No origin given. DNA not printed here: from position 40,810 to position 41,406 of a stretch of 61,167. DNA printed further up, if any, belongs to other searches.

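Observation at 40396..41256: Half-size (3-TM) PnuC-like protein translationally coupled to thymidine kinase: candidate nucleoside uptake-and-trap module and a Semi-PnuC architecture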

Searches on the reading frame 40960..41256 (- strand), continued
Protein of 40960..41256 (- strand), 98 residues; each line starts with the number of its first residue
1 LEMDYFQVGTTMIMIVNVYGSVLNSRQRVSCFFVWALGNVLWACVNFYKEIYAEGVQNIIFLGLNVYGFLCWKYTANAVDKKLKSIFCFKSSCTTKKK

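Call 44: find_encoding_contigs(protein=P0008, flank=5000, max_places=3)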
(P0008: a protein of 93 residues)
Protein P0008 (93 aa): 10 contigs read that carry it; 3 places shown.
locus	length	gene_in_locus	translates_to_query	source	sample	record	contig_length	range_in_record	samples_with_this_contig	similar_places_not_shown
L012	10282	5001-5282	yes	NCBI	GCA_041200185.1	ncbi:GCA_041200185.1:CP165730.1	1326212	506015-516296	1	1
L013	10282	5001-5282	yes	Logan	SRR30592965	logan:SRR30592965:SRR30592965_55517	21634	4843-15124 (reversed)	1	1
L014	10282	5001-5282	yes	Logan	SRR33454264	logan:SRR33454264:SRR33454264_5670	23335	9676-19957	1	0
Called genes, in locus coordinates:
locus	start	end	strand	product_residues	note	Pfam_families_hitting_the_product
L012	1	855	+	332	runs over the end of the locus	-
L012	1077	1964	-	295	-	-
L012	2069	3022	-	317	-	-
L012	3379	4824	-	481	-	-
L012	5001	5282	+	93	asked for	-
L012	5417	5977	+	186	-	PF00265:TK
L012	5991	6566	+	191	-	PF01782:RimM, PF24986:PRC_RimM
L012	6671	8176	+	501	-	PF05193:Peptidase_M16_C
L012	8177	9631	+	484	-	PF00675:Peptidase_M16, PF05193:Peptidase_M16_C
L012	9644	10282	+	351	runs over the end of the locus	PF01628:HrcA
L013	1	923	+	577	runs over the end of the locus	PF00916:Sulfate_transp, PF01740:STAS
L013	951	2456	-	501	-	-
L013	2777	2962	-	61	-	-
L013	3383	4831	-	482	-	-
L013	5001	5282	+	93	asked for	-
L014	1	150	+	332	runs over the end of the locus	-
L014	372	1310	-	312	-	-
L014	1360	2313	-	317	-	-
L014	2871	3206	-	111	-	-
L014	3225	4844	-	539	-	-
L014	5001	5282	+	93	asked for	-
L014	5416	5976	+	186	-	PF00265:TK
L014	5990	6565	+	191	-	PF01782:RimM, PF24986:PRC_RimM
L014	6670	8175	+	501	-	PF05193:Peptidase_M16_C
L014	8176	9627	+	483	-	PF00675:Peptidase_M16, PF05193:Peptidase_M16_C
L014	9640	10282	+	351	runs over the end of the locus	PF01628:HrcA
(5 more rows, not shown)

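Call 45: predict_structure(alignment_id=A2)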
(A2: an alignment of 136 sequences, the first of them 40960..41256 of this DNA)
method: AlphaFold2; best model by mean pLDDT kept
length: 98 residues; sequences in the alignment: 136
mean_pLDDT: 90.9   pTM: 0.72
mean pLDDT of the five models: 90.9, 90.9, 88.7, 88.1, 84.2
residues with pLDDT >= 90: 73; 70-90: 17; 50-70: 8; < 50: 0
segments of 3 or more residues with pLDDT < 50: none
pLDDT, mean of each block of 10 residues (from residue 1): 91 96 94 96 97 97 95 89 83 65
secondary structure, 60 per line:
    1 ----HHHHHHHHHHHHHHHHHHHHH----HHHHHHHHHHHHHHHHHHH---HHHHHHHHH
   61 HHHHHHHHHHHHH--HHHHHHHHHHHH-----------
elements in order: H5-25 H30-48 H52-73 H76-87

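Call 48: fold_search(model_id=the predicted structure, library=pdb)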
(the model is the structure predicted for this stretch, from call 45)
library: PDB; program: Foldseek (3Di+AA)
matches with E <= 10: 37; with E <= 0.001: 0
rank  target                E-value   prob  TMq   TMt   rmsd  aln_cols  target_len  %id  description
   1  4qtn_A                5.4e-01  0.96  0.47  0.21   3.6        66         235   21  Crystal structure of the Vitamin B3 transporter PnuC (released 2014-10-08)
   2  4qtn_C                6.1e-01  0.94  0.47  0.21   3.6        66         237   21  Crystal structure of the Vitamin B3 transporter PnuC (released 2014-10-08)
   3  6tps_R                1.7e+00  0.44  0.45  0.16   7.9        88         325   11  early intermediate RNA Polymerase I Pre-initiation complex - eiPIC (released 2020-03-18)
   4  2a9u_B                3.0e+00  0.23  0.42  0.35   7.7        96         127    9  Structure of the N-terminal domain of Human Ubiquitin carboxyl-terminal hydrolase 8 (USP8) (released 2005-08-16)
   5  6rfs_L                3.2e+00  0.16  0.34  0.39   8.9        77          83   10  Cryo-EM structure of a respiratory complex I mutant lacking NDUFS4 (released 2019-12-11)
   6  7tgh_4L               3.8e+00  0.20  0.40  0.35   9.1        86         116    9  Cryo-EM structure of respiratory super-complex CI+III2 from Tetrahymena thermophila (released 2022-04-06)
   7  6lqg_D                4.0e+00  0.09  0.28  0.28   8.0        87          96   21  Human gamma-secretase in complex with small molecule Avagacestat (released 2021-01-27)
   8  6u8y_D                4.3e+00  0.30  0.46  0.49   3.2        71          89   14  Structure of the membrane-bound sulfane sulfur reductase (MBS), an archaeal respiratory membrane complex (released 2020-09-09)
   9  5xpd                  4.8e+00  0.28  0.42  0.17   8.9        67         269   13  Sugar transporter of AtSWEET13 in inward-facing state with a substrate analog (released 2017-09-13)
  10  1vmg                  4.8e+00  0.25  0.48  0.55  13.0        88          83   10  Crystal structure of MazG nucleotide pyrophosphohydrolase (13816655) from Sulfolobus solfataricus at 1.46 A resolution (released 2004-10-05)
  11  5fd9                  5.1e+00  0.30  0.46  0.37  14.9        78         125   13  X-ray Crystal Structure of ESCRT-III Snf7 core domain (conformation B) (released 2015-12-30)
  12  7aqq_K                5.4e+00  0.10  0.34  0.36   8.2        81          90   12  Cryo-EM structure of Arabidopsis thaliana Complex-I (membrane core) (released 2021-12-08)
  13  5fd7                  6.1e+00  0.23  0.45  0.37  14.9        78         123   13  X-ray Crystal Structure of ESCRT-III Snf7 core domain (conformation A) (released 2015-12-30)
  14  4zey                  6.1e+00  0.15  0.40  0.47   9.2        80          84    5  Crystal structure of a nuclear receptor binding factor 2 MIT domain (NRBF2) from Homo sapiens at 1.50 A resolution (released 2015-05-06)
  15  4ymr_B                6.1e+00  0.12  0.31  0.24  13.1       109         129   11  Crystal structure of the domain swapped PXB/TPR domain of mouse SNX21 (released 2015-04-29)
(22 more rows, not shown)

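Call 49: find_encoding_contigs(protein=P0007, flank=5000, max_places=3)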
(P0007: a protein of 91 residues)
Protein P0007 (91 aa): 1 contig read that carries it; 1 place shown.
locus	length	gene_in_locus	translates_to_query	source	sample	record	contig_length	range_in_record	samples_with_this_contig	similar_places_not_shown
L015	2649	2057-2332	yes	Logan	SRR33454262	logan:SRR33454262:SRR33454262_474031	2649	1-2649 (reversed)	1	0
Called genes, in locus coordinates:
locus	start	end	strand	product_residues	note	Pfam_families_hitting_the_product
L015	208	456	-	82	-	-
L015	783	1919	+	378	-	PF03702:AnmK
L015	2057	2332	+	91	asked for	PF04973:NMN_transporter (weak)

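Call 50: find_encoding_contigs(protein=P0006, flank=5000, max_places=3)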
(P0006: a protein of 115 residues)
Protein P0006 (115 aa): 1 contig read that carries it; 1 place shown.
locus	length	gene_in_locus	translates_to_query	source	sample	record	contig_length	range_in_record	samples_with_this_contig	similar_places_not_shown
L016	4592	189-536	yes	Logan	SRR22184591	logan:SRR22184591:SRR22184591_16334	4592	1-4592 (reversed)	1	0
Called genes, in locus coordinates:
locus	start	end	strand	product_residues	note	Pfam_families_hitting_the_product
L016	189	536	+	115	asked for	-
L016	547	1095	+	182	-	PF00265:TK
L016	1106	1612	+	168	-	PF01782:RimM, PF05239:PRC (weak), PF24986:PRC_RimM (weak)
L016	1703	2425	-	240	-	PF00106:adh_short, PF08659:KR, PF13561:adh_short_C2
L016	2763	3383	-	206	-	PF01612:DNA_pol_A_exo1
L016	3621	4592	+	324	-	?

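Call 51: search_solved_structures(query=A2, max_evalue=1, show_alignments=2)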
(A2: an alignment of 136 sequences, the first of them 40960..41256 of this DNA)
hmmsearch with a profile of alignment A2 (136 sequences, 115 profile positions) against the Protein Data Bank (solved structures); distinct sequences matched with E-value up to 1: 7.
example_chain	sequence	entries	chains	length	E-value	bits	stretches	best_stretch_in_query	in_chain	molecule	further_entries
4qtn_A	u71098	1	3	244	1.5e-10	44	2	11-84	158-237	Nicotinamide riboside transporter PnuC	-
8z5g_B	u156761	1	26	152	0.023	17.6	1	34-89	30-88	Inner membrane protein YbbJ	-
5m8k_A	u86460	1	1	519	0.29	14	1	30-64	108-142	Divalent metal cation transporter MntH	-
6tl2_A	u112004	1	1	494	0.34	13.8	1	30-64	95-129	Divalent metal cation transporter MntH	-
5m87_A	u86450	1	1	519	0.37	13.7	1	30-64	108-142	Divalent metal cation transporter MntH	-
5m8j_A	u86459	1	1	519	0.37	13.7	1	30-64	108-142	Divalent metal cation transporter MntH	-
5m8a_A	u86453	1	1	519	0.42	13.5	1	30-64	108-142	Divalent metal cation transporter MntH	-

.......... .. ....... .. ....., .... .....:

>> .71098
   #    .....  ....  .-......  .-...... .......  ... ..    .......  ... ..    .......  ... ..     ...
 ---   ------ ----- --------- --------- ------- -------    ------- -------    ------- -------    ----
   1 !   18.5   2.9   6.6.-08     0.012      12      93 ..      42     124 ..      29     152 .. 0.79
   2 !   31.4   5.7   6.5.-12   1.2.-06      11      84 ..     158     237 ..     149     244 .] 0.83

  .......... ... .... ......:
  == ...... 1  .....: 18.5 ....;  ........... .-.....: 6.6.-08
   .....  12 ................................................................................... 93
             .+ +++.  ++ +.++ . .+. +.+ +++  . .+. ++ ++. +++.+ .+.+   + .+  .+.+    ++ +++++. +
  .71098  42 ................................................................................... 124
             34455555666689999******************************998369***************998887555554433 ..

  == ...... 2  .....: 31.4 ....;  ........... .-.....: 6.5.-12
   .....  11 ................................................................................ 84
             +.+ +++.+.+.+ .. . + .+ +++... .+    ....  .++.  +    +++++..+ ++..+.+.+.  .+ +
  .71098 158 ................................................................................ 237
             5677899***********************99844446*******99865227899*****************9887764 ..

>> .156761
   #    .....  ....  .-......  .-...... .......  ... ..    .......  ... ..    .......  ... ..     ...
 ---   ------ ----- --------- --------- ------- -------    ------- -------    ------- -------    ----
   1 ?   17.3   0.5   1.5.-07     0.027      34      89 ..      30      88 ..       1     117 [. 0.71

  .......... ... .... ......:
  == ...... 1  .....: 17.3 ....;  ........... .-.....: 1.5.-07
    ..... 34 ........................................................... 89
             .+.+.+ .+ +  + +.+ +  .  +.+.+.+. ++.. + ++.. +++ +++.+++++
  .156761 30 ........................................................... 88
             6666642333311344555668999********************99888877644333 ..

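Call 55: find_related_loci(query=A3, collection=metagenome_contigs, flank=4000)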
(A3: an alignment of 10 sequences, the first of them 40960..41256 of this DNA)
Query A3 (98 aa) in metagenome_contigs; peptide patterns used: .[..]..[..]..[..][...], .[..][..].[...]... (x = any residue, [..] = any of these).
284 stretches matched a pattern; 1 encode a relative of the query (tblastn E <= 1e-3); 1 distinct loci.
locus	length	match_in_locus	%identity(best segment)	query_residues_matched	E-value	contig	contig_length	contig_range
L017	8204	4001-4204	51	6-73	3e-22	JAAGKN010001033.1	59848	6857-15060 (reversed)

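Call 58: find_encoding_contigs(protein=P0017, flank=4000, max_places=3)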
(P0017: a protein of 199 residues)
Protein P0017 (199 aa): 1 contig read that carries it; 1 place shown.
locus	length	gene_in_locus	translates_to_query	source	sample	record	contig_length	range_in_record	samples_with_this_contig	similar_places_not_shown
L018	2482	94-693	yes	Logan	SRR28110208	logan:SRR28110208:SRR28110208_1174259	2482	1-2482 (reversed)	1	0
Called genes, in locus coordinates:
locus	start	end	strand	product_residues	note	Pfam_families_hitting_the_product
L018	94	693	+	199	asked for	PF04973:NMN_transporter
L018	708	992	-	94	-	PF02518:HATPase_c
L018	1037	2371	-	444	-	PF05496:RuvB_N, PF06068:TIP49 (weak), PF00158:Sigma54_activat (faint), PF01078:Mg_chelatase (faint), PF13173:AAA_14, PF00004:AAA, PF16193:AAA_assoc_2, PF12002:MgsA_C, +3 more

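Call 68: find_encoding_contigs(protein=P0155, flank=4000, max_places=4)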
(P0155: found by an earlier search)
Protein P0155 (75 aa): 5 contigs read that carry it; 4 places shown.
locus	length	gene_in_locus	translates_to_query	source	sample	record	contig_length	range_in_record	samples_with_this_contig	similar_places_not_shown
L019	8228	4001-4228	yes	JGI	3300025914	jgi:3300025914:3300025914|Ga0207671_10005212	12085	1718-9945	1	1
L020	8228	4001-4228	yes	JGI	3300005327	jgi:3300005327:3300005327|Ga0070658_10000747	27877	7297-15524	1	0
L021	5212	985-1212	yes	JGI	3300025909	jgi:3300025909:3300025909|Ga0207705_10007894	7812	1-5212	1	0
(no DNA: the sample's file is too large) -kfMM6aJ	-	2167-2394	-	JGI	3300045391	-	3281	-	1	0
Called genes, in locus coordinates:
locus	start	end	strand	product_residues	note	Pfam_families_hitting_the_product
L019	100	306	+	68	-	-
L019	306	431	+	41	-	-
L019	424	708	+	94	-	-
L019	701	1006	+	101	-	-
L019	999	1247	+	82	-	-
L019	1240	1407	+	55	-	-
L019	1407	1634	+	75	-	-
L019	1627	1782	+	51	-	-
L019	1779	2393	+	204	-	-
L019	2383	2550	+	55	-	-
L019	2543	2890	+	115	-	-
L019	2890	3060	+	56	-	-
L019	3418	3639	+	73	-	-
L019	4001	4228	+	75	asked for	PF04973:NMN_transporter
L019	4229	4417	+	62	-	-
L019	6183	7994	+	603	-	PF16510:P22_portal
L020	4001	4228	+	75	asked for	PF04973:NMN_transporter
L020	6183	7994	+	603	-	PF16510:P22_portal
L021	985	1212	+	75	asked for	PF04973:NMN_transporter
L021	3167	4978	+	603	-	PF16510:P22_portal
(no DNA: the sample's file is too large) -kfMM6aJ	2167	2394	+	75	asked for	PF04973:NMN_transporter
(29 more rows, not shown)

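Call 69: find_encoding_contigs(protein=P0034, flank=4000, max_places=3)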
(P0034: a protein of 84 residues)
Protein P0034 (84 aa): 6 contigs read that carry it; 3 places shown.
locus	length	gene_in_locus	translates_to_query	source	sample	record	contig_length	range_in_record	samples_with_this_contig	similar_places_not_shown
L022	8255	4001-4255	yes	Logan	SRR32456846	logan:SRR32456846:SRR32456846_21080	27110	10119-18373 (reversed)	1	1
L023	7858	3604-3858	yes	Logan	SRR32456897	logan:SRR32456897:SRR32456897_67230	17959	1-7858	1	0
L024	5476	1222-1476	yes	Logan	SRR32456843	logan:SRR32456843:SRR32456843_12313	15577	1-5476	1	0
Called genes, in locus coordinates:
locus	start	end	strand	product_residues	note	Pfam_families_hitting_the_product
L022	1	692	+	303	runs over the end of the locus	PF12705:PDDEXK_1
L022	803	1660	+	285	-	PF13479:AAA_24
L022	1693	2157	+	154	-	-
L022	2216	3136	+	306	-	PF01073:3Beta_HSD, PF01370:Epimerase, PF02719:Polysacc_synt_2, PF04321:RmlD_sub_bind, PF05368:NmrA (faint), PF07993:NAD_binding_4 (faint), PF16363:GDP_Man_Dehyd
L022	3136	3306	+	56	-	PF02348:CTP_transf_3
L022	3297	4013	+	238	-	PF03102:NeuB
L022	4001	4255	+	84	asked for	PF04973:NMN_transporter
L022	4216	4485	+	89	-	-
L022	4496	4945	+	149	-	PF01503:PRA-PH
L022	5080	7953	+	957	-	PF00493:MCM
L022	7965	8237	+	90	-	-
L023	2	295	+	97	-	?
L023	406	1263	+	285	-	PF13479:AAA_24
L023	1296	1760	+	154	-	-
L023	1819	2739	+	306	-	PF01073:3Beta_HSD, PF01370:Epimerase, PF02719:Polysacc_synt_2, PF04321:RmlD_sub_bind, PF05368:NmrA (faint), PF07993:NAD_binding_4 (faint), PF16363:GDP_Man_Dehyd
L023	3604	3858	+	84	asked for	PF04973:NMN_transporter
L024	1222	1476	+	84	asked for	PF04973:NMN_transporter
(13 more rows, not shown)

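Call 81: search_dna_similar(query=P0155, collection=phages, mode=protein, max_evalue=0.001, max_rows=25)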
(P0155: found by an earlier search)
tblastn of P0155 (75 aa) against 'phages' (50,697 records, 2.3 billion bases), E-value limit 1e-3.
No match.

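Call 82: search_dna_similar(query=P0056, collection=phages, mode=protein, max_evalue=0.01, max_rows=25)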
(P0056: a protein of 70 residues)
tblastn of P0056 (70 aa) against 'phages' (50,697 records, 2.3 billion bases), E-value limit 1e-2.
Records with a match: 4; places in all: 4; records where one place covers at least 80% of the query: 4.
Best place of each record, by identity: <60% 4.
By first word of the organism name: Vibrio 3; Rhizobium 1.
By host as written in the record: - 3; Rhizobium phaseoli I1_18 1.
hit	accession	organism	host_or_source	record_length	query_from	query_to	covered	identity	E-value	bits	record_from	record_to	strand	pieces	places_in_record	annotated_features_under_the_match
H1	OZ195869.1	Vibrio phage D254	Seawater and oysters mix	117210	12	70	84%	32.2%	1e-2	38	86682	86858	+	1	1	PnuC-like nicotinamide mononucleotide transport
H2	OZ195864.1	Vibrio phage D260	Seawater and oysters mix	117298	12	70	84%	32.2%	1e-2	38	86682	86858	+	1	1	PnuC-like nicotinamide mononucleotide transport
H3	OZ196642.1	Vibrio phage D51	Seawater and oysters mix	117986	12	70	84%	32.2%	1e-2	38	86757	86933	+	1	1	PnuC-like nicotinamide mononucleotide transport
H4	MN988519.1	Rhizobium phage RHph_I1_18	Rhizobium phaseoli I1_18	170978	8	69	89%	29.0%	9e-3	38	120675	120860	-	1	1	nicotinamide mononucleotide transporter protein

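Call 83: get_annotated_region(hit=H1, flank=2500)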
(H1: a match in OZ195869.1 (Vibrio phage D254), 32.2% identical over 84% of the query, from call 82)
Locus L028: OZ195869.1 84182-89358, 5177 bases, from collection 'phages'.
description: Vibrio phage D254 genome assembly, chromosome: VPD254_1.
organism: Vibrio phage D254 (NCBI taxid 3105011)
taxonomy: Viruses
host: -; source: Seawater and oysters mix; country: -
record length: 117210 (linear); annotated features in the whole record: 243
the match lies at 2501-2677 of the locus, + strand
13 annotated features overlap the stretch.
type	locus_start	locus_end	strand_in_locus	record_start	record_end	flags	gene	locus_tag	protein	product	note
CDS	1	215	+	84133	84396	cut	-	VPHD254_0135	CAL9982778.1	hypothetical protein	-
CDS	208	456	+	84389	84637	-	-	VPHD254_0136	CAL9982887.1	hypothetical protein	-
CDS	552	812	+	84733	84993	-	-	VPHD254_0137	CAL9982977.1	hypothetical protein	-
CDS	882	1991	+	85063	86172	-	-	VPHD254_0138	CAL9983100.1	nicotinamide-nucleotide adenylyltransferase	-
CDS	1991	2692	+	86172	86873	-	-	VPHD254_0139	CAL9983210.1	PnuC-like nicotinamide mononucleotide transport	-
CDS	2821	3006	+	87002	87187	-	-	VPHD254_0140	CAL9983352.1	hypothetical protein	-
CDS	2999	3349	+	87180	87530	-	-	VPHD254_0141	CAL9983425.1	hypothetical protein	-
CDS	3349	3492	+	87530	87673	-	-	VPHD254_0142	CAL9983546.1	hypothetical protein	-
CDS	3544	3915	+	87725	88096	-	-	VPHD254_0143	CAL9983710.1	hypothetical protein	-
CDS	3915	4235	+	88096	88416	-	-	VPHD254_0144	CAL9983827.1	hypothetical protein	-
CDS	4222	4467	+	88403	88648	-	-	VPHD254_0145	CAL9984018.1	hypothetical protein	-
CDS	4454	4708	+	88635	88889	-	-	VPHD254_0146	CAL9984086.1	hypothetical protein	-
CDS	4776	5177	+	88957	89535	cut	-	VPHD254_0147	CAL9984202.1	hypothetical protein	-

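Call 84: get_annotated_region(hit=H4, flank=2500)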
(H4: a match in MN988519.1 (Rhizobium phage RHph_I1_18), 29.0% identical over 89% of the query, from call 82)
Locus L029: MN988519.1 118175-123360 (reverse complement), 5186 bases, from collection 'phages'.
description: Rhizobium phage RHph_I1_18, complete genome.
organism: Rhizobium phage RHph_I1_18 (NCBI taxid 2509726)
taxonomy: Viruses; Duplodnaviria; Heunggongvirae; Uroviricota; Caudoviricetes
host: Rhizobium phaseoli I1_18; source: agricultural lands; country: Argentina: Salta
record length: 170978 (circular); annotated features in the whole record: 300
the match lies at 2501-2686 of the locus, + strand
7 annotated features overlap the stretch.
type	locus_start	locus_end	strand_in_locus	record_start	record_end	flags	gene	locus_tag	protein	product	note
CDS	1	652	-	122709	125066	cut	-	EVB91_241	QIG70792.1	pectin lyase fold domain-containing protein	-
CDS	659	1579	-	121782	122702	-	-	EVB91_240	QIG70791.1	hypothetical protein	-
CDS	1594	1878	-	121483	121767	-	-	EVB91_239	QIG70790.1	hypothetical protein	-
CDS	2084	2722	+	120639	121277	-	-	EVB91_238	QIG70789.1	nicotinamide mononucleotide transporter protein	nicotinamide mononucleotide transporter PnuC protein; GO_component: GO:0016020 - membrane; GO_process: GO:0006810 - ...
CDS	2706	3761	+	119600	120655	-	-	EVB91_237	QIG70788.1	bifunctional NMN adenylyltransferase/transcriptional regulator protein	-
CDS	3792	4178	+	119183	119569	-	-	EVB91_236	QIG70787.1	putative outer wedge baseplate protein and lysozyme protein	GO_function: GO:0005507 - copper ion binding; GO_function: GO:0048038 - quinone binding; GO_process: GO:0009308 - amine ...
CDS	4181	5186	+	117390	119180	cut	-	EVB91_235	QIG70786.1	baseplate wedge subunit protein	-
